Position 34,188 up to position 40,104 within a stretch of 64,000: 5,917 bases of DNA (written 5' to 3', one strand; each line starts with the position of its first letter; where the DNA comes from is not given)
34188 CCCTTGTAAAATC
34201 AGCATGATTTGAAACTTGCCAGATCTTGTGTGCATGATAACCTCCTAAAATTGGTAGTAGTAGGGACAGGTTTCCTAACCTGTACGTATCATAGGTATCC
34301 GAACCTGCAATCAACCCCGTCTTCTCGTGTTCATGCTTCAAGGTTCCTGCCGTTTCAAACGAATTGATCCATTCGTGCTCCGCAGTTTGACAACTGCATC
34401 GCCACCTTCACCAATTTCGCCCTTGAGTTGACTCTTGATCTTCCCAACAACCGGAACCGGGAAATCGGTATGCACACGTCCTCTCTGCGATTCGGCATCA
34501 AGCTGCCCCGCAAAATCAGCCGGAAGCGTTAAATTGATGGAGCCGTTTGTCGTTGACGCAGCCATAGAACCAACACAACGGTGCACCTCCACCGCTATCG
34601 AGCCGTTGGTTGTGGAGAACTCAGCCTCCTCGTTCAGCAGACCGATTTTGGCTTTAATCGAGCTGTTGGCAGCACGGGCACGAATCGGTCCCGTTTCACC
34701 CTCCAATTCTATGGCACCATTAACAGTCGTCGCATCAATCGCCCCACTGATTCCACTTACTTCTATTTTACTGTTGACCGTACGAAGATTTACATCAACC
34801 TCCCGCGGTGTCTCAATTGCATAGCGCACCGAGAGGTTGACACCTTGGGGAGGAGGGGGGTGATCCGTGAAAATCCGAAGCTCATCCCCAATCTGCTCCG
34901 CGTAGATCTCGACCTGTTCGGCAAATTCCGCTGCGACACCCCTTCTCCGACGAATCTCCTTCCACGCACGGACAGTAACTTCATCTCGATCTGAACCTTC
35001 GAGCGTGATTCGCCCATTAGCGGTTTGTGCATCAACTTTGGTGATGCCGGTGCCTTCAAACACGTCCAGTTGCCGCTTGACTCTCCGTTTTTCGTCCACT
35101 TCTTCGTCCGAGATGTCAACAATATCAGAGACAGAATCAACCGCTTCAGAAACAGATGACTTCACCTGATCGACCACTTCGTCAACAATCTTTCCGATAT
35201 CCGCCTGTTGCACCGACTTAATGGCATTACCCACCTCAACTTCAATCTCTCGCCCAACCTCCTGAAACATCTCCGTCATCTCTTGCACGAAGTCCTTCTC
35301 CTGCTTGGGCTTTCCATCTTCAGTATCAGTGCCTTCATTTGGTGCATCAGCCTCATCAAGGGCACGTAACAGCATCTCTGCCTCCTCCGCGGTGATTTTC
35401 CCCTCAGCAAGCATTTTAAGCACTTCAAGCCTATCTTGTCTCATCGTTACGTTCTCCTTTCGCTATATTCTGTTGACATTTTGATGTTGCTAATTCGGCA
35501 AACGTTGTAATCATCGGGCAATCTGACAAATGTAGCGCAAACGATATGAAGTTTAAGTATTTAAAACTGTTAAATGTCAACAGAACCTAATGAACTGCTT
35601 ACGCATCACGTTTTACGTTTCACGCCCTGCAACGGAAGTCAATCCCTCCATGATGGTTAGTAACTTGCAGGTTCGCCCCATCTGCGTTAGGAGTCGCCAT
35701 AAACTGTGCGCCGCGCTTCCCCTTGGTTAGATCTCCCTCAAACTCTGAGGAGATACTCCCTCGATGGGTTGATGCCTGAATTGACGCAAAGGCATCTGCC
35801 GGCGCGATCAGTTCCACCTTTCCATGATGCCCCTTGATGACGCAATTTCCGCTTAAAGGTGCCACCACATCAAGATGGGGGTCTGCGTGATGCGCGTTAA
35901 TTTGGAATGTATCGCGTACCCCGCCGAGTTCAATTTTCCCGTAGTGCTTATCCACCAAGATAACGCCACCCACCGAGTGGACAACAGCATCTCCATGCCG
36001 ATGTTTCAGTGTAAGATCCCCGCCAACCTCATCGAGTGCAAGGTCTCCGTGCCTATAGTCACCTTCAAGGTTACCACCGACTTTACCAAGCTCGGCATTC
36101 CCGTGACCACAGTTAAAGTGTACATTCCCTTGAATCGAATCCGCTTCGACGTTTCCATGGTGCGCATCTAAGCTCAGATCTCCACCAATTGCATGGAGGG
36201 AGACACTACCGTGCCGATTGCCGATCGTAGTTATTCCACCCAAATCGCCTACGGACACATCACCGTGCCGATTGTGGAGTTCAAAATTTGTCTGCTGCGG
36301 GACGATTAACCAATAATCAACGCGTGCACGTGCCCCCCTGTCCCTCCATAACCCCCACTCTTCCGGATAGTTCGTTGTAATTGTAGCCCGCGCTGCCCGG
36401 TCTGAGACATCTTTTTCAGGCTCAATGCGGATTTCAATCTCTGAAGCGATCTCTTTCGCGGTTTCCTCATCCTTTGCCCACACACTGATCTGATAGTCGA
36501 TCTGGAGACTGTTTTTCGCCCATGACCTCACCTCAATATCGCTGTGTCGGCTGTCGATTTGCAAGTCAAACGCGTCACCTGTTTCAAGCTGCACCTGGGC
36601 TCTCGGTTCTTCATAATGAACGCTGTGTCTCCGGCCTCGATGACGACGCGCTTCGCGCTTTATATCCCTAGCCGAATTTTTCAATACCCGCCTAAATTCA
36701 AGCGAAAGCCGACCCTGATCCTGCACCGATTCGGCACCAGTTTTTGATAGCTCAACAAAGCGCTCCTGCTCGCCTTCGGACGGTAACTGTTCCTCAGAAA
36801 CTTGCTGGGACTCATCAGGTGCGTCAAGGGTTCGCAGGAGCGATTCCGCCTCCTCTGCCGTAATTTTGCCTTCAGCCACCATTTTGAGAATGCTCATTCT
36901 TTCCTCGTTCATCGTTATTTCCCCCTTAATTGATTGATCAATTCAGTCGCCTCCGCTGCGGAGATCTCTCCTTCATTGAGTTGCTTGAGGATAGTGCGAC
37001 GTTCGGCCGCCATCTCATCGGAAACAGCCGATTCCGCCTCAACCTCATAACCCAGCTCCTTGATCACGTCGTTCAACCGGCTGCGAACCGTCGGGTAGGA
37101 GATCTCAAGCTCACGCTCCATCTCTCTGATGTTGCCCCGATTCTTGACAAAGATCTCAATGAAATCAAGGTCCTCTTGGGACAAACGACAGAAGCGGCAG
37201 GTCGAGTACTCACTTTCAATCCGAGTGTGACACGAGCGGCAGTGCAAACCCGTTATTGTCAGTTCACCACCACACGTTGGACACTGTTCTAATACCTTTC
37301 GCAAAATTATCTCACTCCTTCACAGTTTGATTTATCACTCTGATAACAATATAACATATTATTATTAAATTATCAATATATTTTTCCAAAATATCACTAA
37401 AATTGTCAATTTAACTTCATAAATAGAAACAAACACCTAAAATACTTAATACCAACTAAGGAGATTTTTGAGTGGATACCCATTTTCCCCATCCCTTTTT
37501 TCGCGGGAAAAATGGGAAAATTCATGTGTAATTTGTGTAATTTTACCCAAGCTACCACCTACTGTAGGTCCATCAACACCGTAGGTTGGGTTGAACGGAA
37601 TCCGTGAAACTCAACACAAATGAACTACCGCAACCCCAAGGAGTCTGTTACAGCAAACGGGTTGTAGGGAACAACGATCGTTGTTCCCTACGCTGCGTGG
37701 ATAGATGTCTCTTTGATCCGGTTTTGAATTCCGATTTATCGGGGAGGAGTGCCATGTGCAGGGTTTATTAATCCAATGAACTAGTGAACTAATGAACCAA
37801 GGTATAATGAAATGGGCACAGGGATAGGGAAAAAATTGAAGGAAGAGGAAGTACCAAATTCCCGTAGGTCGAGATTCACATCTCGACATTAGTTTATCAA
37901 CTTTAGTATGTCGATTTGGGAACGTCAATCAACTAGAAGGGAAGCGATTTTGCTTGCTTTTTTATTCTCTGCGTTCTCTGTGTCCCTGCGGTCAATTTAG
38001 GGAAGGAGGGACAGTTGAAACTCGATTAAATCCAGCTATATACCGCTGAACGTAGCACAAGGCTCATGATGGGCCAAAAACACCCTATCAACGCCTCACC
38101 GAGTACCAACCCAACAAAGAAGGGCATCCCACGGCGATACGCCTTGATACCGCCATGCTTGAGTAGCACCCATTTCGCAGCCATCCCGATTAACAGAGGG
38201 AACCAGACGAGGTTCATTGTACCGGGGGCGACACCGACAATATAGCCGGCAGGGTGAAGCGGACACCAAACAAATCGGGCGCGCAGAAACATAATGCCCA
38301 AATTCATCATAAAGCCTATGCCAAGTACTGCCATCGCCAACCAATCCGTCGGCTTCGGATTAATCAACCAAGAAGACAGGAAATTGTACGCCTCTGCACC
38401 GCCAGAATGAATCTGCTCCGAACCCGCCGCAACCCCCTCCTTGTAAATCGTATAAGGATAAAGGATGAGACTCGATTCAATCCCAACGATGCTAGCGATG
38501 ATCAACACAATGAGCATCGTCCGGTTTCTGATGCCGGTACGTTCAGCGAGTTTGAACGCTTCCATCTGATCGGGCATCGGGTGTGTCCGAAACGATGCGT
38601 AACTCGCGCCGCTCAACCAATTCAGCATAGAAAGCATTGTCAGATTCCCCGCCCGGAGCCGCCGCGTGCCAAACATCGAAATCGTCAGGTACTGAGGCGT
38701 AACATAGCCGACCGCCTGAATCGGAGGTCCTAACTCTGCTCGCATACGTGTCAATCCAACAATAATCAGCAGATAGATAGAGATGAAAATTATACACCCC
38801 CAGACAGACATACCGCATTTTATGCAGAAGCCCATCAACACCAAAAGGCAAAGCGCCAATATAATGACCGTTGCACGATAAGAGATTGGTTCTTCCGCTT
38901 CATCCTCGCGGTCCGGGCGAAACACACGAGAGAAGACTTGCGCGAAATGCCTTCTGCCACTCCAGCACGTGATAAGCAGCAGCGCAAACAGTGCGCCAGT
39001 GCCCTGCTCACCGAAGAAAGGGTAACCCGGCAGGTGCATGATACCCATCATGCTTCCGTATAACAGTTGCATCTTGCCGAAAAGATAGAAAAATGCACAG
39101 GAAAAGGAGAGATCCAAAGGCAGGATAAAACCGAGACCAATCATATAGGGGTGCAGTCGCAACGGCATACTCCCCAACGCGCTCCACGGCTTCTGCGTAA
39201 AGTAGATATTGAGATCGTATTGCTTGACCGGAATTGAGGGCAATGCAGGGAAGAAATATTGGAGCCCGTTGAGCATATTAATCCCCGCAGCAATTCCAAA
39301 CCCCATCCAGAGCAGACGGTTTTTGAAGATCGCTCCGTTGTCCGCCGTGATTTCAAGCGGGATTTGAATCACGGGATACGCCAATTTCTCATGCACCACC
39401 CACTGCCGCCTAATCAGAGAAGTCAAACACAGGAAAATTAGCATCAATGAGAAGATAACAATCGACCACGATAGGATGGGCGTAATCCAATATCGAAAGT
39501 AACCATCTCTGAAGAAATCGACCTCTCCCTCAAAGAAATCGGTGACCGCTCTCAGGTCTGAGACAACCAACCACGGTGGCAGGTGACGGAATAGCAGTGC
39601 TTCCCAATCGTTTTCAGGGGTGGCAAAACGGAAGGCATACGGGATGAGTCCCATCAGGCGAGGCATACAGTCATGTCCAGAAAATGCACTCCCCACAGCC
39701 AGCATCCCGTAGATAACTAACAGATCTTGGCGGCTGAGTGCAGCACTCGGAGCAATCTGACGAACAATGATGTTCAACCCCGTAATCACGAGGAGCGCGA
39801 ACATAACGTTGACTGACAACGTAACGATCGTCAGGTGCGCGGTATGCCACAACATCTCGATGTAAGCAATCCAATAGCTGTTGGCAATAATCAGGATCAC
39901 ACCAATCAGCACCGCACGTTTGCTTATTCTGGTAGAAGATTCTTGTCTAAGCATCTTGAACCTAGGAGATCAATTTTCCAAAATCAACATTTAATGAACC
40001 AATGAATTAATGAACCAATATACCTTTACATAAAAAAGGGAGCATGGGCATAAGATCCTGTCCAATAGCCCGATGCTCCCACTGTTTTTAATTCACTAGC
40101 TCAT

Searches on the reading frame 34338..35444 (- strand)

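Call 16: search_protein_families(library=pfam, proteins=[window:34338-35444:-], max_evalue=0.001)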
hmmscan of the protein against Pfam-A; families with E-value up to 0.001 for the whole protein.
window:34338-35444:- (368 aa): 3 families
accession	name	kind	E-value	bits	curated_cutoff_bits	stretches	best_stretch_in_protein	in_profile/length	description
PF13349.12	DUF4097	-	3.7e-08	33.5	22.9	1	236-363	157-246/247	Toastrack DUF4097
PF22746.1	SHOCT-like_DUF2089-C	-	9.1e-08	31.9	27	1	4-31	2-29/32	SHOCT-like domain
PF24016.2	DUF7330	-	2.1e-06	27.9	27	1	257-325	47-129/187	Domain of unknown function (DUF7330)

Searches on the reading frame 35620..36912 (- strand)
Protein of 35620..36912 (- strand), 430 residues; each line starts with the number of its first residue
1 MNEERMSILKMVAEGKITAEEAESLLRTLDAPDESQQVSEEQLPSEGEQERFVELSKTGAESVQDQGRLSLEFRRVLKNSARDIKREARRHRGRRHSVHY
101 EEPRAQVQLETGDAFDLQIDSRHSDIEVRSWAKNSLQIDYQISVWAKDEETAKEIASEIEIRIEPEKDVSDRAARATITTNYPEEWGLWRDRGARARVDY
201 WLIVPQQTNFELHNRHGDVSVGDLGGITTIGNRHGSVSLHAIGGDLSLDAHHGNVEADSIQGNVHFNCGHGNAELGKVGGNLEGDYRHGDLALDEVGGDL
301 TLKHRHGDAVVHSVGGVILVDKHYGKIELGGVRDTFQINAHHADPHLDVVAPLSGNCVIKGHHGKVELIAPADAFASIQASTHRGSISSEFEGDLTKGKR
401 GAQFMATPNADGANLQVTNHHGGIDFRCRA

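Call 16: search_protein_families(library=pfam, proteins=[window:35620-36912:-], max_evalue=0.001)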
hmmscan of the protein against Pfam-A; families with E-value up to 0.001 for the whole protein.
window:35620-36912:- (430 aa): 2 families
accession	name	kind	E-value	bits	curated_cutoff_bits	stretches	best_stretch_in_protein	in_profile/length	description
PF22746.1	SHOCT-like_DUF2089-C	-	3.2e-10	39.7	27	1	3-32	1-30/32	SHOCT-like domain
PF13349.12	DUF4097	-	0.00014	21.7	22.9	0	202-425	70-245/247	Toastrack DUF4097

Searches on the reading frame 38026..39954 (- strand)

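Call 16: search_protein_families(library=pfam, proteins=[window:38026-39954:-], max_evalue=0.001)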
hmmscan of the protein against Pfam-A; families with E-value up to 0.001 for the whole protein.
window:38026-39954:- (642 aa): 2 families
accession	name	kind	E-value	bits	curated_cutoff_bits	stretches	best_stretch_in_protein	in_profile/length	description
PF20581.3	DUF6785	-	1.1e-152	509.6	25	1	12-507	2-498/498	Family of unknown function (DUF6785)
PF20580.3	DUF6784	-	1.4e-27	96.3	26.4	1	543-641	3-100/101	Domain of unknown function (DUF6784)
